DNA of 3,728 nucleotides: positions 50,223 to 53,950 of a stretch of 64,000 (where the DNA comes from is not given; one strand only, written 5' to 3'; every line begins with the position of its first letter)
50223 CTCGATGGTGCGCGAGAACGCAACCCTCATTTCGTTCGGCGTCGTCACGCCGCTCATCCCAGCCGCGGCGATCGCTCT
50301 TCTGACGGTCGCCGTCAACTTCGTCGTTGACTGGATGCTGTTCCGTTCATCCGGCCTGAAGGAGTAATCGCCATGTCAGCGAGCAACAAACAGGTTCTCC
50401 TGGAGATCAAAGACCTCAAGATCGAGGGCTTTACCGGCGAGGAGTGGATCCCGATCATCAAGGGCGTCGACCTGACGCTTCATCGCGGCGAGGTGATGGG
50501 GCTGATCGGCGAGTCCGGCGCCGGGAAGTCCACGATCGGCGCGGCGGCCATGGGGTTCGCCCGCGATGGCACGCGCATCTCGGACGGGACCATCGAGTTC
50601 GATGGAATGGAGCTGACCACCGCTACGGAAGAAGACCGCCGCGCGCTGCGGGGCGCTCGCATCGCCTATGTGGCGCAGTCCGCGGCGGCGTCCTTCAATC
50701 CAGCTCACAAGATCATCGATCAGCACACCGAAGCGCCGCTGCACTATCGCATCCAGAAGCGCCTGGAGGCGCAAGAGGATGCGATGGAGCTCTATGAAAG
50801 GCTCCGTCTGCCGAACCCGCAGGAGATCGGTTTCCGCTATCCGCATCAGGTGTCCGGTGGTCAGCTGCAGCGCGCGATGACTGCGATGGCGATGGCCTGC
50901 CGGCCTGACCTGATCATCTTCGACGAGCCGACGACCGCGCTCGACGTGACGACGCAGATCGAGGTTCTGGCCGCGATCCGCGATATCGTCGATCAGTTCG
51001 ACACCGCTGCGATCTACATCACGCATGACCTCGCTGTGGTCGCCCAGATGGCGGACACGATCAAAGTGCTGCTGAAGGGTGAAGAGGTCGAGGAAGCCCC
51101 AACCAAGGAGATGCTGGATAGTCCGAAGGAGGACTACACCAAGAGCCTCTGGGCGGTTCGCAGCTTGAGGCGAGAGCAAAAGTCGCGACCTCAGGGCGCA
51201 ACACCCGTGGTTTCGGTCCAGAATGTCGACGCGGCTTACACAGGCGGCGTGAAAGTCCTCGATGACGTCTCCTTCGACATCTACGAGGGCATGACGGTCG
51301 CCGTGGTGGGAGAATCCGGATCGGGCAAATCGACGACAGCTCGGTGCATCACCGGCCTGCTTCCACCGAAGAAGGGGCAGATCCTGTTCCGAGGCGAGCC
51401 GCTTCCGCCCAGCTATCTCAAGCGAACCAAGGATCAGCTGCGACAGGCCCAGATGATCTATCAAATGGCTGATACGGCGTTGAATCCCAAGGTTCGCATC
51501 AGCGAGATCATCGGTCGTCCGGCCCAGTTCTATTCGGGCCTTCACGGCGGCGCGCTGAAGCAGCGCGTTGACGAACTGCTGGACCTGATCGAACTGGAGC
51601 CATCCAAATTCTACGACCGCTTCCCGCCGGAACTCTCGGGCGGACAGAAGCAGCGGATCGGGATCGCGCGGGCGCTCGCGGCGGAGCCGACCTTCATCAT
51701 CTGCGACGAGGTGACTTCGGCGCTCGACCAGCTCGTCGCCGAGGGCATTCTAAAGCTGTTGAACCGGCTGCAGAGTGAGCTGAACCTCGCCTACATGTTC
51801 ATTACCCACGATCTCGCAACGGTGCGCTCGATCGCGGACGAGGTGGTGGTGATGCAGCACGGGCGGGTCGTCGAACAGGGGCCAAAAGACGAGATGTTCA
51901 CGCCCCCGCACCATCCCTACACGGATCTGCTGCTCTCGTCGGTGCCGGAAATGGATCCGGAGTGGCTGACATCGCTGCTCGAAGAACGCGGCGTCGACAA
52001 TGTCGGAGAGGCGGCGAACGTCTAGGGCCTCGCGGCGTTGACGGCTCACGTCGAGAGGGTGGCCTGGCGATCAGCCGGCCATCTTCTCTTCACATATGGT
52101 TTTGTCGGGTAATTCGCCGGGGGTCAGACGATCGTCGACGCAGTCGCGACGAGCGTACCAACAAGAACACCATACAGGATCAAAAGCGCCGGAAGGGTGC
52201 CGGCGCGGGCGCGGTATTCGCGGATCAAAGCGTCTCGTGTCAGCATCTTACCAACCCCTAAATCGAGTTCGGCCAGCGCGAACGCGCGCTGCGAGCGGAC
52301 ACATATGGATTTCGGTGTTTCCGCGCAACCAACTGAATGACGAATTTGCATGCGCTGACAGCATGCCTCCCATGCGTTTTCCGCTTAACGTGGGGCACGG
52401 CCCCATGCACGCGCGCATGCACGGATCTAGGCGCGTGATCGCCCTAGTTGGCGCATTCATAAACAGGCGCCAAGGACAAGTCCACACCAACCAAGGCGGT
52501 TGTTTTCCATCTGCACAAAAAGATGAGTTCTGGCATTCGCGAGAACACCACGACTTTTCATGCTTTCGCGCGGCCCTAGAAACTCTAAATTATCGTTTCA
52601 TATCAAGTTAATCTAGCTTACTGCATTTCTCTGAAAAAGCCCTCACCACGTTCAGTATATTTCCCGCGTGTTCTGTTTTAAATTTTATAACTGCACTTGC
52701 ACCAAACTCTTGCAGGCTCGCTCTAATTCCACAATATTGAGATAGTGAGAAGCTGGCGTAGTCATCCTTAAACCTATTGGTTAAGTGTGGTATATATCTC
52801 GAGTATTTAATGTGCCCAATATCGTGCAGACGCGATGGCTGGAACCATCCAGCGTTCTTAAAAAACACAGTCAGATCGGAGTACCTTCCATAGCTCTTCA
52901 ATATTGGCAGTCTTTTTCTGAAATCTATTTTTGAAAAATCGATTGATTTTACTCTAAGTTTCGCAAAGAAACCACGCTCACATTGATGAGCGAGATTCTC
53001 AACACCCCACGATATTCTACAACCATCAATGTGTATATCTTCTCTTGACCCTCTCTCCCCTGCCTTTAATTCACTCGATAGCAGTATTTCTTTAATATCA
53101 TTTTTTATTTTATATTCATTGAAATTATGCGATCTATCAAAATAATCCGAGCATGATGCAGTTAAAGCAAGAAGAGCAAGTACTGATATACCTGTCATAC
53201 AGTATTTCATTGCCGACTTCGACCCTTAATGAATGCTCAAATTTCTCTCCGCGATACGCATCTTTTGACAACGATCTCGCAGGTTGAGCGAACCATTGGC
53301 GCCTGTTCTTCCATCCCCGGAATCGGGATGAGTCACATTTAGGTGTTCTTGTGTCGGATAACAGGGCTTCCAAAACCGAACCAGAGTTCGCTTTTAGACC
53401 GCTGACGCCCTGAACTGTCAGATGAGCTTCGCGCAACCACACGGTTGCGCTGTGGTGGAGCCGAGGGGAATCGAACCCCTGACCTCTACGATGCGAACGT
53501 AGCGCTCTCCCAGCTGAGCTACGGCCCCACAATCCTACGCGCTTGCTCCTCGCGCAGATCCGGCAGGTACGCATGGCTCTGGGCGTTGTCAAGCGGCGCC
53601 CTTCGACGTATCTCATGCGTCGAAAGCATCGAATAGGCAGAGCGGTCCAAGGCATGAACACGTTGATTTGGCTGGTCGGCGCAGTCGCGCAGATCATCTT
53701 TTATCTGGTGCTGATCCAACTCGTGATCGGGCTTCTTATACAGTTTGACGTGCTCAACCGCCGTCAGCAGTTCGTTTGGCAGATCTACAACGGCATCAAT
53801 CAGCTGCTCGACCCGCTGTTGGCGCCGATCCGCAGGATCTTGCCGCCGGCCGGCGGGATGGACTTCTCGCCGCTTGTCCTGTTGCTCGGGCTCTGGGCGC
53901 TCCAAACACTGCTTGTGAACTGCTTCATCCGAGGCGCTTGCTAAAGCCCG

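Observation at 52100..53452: AT-rich islet with an orphan lipoprotein at the 3' flank of tRNA-Ala(CGC)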

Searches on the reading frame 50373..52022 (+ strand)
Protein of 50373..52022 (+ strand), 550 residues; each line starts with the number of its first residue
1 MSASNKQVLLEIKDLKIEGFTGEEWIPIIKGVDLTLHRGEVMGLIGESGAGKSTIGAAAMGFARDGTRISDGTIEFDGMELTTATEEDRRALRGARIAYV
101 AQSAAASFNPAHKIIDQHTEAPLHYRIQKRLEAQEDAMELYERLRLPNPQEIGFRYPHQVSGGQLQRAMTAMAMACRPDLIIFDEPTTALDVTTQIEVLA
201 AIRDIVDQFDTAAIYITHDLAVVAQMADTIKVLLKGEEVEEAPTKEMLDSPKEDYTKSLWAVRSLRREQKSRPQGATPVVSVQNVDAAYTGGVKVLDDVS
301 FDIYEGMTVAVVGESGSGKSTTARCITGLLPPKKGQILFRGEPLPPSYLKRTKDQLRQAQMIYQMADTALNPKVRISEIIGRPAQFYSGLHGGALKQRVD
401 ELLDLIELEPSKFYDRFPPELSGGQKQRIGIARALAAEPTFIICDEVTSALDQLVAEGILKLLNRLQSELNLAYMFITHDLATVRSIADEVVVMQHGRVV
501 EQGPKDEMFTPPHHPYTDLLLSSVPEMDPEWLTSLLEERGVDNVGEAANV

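Call 52: find_homologous_proteins(query=window:50373-52022:+, max_evalue=1e-100)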
Query window:50373-52022:+ (550 aa): 8000 proteins with E <= 1e-100 among 8000 candidates; the best 120 are listed.
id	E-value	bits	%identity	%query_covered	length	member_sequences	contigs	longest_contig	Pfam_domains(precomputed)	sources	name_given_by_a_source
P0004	0.0e+0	1218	100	100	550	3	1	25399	PF00005.34,PF13555.13,PF13401.13,PF02463.26,PF08352.18,PF13304.13,PF13191.13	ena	-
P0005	0.0e+0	1216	100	100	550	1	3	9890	PF00005.34,PF13555.13,PF13401.13,PF02463.26,PF08352.18,PF13304.13,PF13191.13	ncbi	ncbi:MAG: ABC transporter ATP-binding protein [Pseudomonadota bacterium]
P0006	0.0e+0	1213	99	100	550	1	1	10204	PF00005.34,PF13555.13,PF13401.13,PF02463.26,PF08352.18,PF13304.13,PF13191.13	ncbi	ncbi:MAG: ABC transporter ATP-binding protein [Pseudomonadota bacterium]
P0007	0.0e+0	1115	90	100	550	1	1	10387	PF00005.34,PF13555.13,PF13401.13,PF02463.26,PF08352.18,PF13304.13,PF13191.13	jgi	jgi:peptide/nickel transport system ATP-binding protein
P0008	0.0e+0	1112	89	100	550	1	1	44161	PF00005.34,PF13555.13,PF13401.13,PF02463.26,PF08352.18,PF13304.13,PF13191.13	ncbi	ncbi:MAG: ABC transporter ATP-binding protein [Pseudooceanicola sp.]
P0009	0.0e+0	1110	90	100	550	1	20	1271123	PF00005.34,PF13555.13,PF13401.13,PF02463.26,PF08352.18,PF13304.13,PF13191.13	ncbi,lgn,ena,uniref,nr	ncbi:ABC transporter ATP-binding protein [Ponticoccus sp. SC2-23]|uniref:ABC transporter ATP-binding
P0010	0.0e+0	1109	90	100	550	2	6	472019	PF00005.34,PF13555.13,PF13401.13,PF02463.26,PF08352.18,PF13304.13,PF13191.13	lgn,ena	-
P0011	0.0e+0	1105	90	99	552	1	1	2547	PF00005.34,PF13555.13,PF13401.13,PF02463.26,PF08352.18,PF13304.13,PF13191.13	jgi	-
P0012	0.0e+0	1102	89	100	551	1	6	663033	PF00005.34,PF13555.13,PF13401.13,PF02463.26,PF08352.18,PF13304.13,PF13191.13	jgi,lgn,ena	-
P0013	0.0e+0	1101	89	99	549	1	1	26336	PF00005.34,PF13555.13,PF13401.13,PF02463.26,PF08352.18,PF13304.13,PF13191.13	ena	-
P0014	0.0e+0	1101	89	99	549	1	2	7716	PF00005.34,PF13555.13,PF13401.13,PF02463.26,PF08352.18,PF13304.13,PF13191.13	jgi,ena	-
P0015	0.0e+0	1100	89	100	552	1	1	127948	PF00005.34,PF13555.13,PF13401.13,PF02463.26,PF08352.18,PF13304.13,PF13191.13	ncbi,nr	ncbi:ABC transporter ATP-binding protein [Rhodobacteraceae bacterium 63075]|nr:ABC transporter ATP-b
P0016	0.0e+0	1100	89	100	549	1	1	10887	PF00005.34,PF13555.13,PF13401.13,PF02463.26,PF08352.18,PF13304.13,PF13191.13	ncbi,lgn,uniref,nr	ncbi:ABC transporter ATP-binding protein [Leisingera sp. ANG59]|uniref:ABC transporter ATP-binding p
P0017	0.0e+0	1099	90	99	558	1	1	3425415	PF00005.34,PF13555.13,PF13401.13,PF02463.26,PF08352.18,PF13304.13,PF13191.13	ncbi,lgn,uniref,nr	ncbi:peptide ABC transporter, ATP-binding protein [Pseudooceanicola batsensis HTCC2597]|uniref:Pepti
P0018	0.0e+0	1099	89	99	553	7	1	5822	PF00005.34,PF13555.13,PF13401.13,PF02463.26,PF08352.18,PF13304.13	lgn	-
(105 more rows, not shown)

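Call 53: find_encoding_contigs(protein=P0009, flank=4000, max_places=2)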
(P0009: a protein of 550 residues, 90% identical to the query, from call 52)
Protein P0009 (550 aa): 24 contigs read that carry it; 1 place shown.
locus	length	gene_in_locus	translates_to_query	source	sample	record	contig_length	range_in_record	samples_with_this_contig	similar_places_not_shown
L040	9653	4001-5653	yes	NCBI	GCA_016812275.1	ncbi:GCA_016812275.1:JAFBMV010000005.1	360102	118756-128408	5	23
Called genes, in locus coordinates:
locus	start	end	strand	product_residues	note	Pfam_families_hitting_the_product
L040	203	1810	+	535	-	PF00496:SBP_bac_5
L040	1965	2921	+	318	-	PF19300:BPD_transp_1_N, PF00528:BPD_transp_1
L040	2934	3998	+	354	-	PF00528:BPD_transp_1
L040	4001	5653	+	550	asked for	PF00005:ABC_tran, PF02463:SMC_N (faint), PF13191:AAA_16 (faint), PF13555:AAA_29 (faint), PF13304:AAA_21 (faint), PF13401:AAA_22 (faint), PF00005:ABC_tran, PF08352:oligo_HPY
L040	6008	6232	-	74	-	-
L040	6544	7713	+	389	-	PF00155:Aminotran_1_2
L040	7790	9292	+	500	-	PF08666:SAF, PF04295:GD_AH_second, PF20629:GD_AH_C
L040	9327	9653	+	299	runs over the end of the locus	PF03446:NAD_binding_2, PF03807:F420_oxidored, PF14833:NAD_binding_11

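Call 54: find_encoding_contigs(protein=P0007, flank=4000, max_places=2)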
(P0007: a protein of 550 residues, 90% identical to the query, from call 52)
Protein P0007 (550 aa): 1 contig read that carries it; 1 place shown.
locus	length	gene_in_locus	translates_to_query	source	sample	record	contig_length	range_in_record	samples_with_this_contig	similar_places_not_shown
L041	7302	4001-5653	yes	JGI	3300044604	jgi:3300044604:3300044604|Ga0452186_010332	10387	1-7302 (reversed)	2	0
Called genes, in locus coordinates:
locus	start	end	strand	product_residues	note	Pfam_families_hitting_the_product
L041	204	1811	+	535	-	PF00496:SBP_bac_5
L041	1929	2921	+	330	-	PF19300:BPD_transp_1_N, PF00528:BPD_transp_1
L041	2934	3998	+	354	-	PF00528:BPD_transp_1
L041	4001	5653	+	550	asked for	PF00005:ABC_tran, PF02463:SMC_N (faint), PF13191:AAA_16 (faint), PF13555:AAA_29 (faint), PF13304:AAA_21 (faint), PF13401:AAA_22 (faint), PF00005:ABC_tran, PF08352:oligo_HPY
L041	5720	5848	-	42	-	-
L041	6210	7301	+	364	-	?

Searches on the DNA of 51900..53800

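Call 13: search_rna_families(source=window, start=51900, end=53800, threshold=evalue, max_evalue=1)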
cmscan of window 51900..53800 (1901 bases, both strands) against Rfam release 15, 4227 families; matches with E-value up to 1: 5.
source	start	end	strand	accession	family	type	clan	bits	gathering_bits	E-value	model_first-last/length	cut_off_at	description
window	53453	53528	-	RF00023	tmRNA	Gene;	CL00001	44.6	47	5.2e-16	1-374/374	no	transfer-messenger RNA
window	53455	53528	+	RF04354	Plastid-ycf2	Cis-reg;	-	26.2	65.7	0.012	1-75/75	no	Plastid-ycf2 5UTR RNA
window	53581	53695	+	RF01828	SprD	Gene; sRNA;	-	23.4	100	0.037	1-142/142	no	Small pathogenicity island RNA D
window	53457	53528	-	RF01684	mascRNA-menRNA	Gene;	-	23.2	42.5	0.088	1-56/56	no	MALAT1-associated small cytoplasmic RNA/MEN beta RNA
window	53309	53480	-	RF04321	tmRNA_permuted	Gene;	-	22.1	47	0.056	36-96/213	no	permuted transfer-messenger RNA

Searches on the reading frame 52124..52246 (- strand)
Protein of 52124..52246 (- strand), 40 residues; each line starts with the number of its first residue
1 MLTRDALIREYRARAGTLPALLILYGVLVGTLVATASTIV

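Call 44: search_protein_families(library=phrogs, proteins=[window:52124-52246:-], max_evalue=1)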
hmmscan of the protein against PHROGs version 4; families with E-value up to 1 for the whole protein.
window:52124-52246:- (40 aa): 0 families

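Call 45: search_protein_families(library=padloc, proteins=[window:52124-52246:-], max_evalue=1)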
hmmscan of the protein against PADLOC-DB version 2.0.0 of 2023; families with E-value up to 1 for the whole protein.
window:52124-52246:- (40 aa): 0 families

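Call 59: find_encoding_contigs(protein=window:52124-52246:-, flank=4000, max_places=10)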
Protein window:52124-52246:- (40 aa): 9 contigs read that carry it; 9 places shown.
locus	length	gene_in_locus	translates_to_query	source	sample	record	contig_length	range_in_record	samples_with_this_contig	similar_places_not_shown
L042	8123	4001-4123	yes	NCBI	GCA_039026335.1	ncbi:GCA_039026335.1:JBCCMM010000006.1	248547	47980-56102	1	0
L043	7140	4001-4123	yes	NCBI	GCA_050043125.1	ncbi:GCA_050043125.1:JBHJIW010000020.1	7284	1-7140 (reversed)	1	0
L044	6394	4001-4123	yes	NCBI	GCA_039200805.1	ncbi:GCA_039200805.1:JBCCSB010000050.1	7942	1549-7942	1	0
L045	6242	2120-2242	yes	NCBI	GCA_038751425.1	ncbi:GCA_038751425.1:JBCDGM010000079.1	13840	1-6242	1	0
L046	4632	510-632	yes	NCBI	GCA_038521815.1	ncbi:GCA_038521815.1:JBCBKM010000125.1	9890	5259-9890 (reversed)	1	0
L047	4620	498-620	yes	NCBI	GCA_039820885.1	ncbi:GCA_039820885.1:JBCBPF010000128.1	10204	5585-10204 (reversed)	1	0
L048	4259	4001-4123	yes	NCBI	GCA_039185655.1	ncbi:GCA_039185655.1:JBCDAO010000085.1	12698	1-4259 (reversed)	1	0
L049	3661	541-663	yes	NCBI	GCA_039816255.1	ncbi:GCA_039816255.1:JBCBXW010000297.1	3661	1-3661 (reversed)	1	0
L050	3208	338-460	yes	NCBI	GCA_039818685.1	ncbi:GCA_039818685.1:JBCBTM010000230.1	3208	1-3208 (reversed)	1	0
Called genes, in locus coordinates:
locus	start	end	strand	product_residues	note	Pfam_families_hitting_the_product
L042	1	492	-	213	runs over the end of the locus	PF01323:DSBA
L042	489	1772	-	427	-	PF02417:Chromate_transp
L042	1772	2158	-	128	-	-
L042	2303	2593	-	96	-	PF02325:CCB3_YggT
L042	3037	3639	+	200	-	-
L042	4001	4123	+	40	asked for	-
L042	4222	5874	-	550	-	PF00005:ABC_tran, PF13191:AAA_16 (faint), PF13555:AAA_29 (faint), PF13304:AAA_21 (faint), PF13401:AAA_22 (faint), PF02463:SMC_N (weak), PF00005:ABC_tran, PF08352:oligo_HPY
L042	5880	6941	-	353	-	PF00528:BPD_transp_1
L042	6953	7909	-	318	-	PF19300:BPD_transp_1_N, PF00528:BPD_transp_1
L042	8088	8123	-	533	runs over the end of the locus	PF00496:SBP_bac_5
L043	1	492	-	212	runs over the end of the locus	PF01323:DSBA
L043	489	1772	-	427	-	PF02417:Chromate_transp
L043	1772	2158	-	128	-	-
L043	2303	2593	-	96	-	PF02325:CCB3_YggT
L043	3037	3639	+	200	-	-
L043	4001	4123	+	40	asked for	-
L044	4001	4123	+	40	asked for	-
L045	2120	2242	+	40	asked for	-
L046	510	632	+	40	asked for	-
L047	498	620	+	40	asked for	-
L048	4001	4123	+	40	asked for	-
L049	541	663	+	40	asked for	-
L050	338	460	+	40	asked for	-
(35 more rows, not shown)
